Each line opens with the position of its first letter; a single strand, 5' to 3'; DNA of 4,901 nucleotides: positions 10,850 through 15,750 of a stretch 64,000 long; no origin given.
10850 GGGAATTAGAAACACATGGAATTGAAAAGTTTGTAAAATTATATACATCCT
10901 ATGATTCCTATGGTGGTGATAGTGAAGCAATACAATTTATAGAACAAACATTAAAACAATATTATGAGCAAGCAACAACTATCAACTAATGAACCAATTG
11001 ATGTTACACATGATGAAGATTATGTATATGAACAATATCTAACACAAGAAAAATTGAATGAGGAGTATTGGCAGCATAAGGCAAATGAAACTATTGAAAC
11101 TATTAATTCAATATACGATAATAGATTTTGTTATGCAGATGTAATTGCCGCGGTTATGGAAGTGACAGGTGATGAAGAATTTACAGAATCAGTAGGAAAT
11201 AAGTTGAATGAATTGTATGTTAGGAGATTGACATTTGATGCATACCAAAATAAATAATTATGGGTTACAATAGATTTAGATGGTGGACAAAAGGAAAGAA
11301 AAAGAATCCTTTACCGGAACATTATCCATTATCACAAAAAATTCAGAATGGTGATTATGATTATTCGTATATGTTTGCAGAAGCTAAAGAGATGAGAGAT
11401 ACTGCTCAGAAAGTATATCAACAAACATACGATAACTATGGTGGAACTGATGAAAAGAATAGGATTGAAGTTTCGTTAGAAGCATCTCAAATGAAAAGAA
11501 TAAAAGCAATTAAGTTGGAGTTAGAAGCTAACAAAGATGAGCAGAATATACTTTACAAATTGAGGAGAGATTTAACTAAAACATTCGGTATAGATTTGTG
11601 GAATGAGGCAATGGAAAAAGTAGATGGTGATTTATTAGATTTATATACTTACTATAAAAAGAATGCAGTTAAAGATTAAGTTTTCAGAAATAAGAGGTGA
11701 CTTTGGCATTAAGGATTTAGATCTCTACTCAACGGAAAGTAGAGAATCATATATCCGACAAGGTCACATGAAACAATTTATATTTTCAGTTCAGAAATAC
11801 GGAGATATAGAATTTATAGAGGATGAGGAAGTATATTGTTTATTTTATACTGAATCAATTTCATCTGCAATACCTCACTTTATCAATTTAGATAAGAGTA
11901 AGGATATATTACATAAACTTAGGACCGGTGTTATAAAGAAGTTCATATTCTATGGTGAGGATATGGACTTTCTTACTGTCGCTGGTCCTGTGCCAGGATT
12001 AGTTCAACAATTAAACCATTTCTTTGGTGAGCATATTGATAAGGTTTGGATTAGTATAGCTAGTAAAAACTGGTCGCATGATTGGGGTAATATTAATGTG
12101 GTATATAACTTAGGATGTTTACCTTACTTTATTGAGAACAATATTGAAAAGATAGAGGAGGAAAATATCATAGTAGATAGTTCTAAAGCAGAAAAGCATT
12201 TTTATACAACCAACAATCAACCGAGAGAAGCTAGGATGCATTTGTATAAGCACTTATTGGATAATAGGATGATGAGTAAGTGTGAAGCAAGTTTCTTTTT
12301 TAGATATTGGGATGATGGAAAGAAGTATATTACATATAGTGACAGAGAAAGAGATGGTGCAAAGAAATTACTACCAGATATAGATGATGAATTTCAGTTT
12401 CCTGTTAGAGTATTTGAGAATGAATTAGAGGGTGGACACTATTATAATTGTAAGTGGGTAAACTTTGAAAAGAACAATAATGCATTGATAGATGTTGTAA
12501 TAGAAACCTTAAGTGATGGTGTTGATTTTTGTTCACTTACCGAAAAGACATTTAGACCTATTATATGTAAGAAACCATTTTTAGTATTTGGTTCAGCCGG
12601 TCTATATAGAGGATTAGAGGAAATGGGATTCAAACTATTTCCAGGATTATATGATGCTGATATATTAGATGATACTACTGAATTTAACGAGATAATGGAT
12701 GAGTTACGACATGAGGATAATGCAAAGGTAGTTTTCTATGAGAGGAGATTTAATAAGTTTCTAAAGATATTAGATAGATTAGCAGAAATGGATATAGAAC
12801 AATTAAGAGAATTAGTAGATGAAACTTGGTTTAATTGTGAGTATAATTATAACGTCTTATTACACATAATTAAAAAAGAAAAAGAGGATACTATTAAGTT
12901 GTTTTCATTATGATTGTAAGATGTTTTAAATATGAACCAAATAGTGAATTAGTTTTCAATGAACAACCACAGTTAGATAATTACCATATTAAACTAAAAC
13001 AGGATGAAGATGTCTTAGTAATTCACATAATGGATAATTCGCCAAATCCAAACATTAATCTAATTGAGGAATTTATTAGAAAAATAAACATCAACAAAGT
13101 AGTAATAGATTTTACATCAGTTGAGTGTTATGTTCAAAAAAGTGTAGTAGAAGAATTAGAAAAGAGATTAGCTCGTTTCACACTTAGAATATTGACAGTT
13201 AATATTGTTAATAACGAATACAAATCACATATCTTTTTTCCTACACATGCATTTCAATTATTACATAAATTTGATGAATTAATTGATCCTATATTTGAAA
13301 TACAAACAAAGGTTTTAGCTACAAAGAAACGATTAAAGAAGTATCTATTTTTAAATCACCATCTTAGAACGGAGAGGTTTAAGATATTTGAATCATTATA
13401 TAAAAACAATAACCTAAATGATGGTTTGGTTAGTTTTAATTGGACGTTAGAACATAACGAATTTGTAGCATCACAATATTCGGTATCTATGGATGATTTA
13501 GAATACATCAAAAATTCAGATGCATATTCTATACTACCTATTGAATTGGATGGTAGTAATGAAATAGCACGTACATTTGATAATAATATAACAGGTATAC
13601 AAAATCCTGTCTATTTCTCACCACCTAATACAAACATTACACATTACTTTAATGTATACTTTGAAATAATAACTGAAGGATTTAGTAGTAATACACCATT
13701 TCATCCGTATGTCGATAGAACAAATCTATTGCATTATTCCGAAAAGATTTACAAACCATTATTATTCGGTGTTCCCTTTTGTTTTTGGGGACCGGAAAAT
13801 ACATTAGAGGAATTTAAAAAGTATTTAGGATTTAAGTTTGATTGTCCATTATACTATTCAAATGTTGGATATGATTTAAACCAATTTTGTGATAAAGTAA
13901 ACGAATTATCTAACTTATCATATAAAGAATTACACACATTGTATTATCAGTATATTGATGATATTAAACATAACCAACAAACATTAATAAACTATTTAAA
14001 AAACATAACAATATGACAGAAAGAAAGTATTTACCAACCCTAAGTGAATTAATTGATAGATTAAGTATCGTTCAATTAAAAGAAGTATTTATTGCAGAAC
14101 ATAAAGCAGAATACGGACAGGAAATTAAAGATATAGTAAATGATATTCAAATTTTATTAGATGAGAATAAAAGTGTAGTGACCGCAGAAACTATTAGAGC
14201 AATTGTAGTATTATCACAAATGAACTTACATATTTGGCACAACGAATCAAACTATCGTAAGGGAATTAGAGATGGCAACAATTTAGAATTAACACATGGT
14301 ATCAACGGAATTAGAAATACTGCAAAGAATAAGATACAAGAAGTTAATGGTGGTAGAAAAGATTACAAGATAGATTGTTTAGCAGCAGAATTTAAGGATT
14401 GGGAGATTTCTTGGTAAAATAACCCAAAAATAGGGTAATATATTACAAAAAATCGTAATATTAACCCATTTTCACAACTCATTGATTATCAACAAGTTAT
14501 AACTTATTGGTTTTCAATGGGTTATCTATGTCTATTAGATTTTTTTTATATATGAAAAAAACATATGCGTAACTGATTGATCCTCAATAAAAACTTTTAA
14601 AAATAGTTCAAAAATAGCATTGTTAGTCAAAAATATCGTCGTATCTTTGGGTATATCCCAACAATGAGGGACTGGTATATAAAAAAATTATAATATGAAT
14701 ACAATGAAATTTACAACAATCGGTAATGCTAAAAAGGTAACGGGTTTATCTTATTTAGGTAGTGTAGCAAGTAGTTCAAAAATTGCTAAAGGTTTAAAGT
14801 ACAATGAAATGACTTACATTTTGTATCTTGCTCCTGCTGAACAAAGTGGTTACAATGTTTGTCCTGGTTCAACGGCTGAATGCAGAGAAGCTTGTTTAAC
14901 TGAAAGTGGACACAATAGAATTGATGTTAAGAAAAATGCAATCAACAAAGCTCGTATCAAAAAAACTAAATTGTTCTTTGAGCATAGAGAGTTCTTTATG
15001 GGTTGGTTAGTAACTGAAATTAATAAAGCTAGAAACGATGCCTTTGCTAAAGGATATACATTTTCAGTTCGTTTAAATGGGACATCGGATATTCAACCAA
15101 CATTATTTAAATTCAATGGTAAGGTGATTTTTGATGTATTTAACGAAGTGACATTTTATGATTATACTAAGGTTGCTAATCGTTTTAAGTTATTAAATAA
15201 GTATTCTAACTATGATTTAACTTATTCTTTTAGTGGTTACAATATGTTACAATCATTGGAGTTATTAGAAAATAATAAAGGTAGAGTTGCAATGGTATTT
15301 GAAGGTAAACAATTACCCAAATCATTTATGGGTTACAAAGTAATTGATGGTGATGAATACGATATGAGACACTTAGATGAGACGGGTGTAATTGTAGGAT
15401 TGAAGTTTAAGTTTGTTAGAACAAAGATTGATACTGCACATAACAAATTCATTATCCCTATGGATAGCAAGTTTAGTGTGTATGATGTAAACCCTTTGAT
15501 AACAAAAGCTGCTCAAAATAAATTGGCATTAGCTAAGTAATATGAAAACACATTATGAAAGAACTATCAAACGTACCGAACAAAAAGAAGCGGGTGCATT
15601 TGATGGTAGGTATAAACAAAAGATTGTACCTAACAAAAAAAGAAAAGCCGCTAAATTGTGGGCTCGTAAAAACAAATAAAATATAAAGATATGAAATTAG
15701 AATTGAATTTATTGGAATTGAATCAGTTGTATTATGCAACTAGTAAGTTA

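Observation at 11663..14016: Five fucosyltransferase-like paralogs share a FEN(S)...TEK...IPIYWG-like C-terminal module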

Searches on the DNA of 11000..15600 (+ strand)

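Call 6: search_dna_similar(query=window:11000-15600:+, collection=phages, mode=near, max_rows=15)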
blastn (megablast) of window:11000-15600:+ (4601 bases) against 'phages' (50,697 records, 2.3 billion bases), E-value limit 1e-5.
No match.

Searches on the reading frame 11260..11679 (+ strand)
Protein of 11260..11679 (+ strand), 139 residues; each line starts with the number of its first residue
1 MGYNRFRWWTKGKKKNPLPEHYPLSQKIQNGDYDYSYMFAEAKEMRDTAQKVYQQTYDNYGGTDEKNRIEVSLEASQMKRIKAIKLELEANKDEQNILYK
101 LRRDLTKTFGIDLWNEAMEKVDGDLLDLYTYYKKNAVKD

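Call 73: search_protein_families(library=pfam, proteins=[window:11260-11679:+], max_evalue=0.01)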
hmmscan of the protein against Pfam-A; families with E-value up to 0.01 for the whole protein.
window:11260-11679:+ (139 aa): 0 families

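Call 104: search_solved_structures(query=window:11260-11676:+, max_evalue=1)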
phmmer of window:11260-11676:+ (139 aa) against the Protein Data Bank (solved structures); distinct sequences matched with E-value up to 1: 1.
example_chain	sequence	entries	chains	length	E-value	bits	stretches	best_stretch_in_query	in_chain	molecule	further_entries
8tp6_H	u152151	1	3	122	0.46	14.2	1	27-116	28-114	Heavy chain of 4-1-1E02 Fab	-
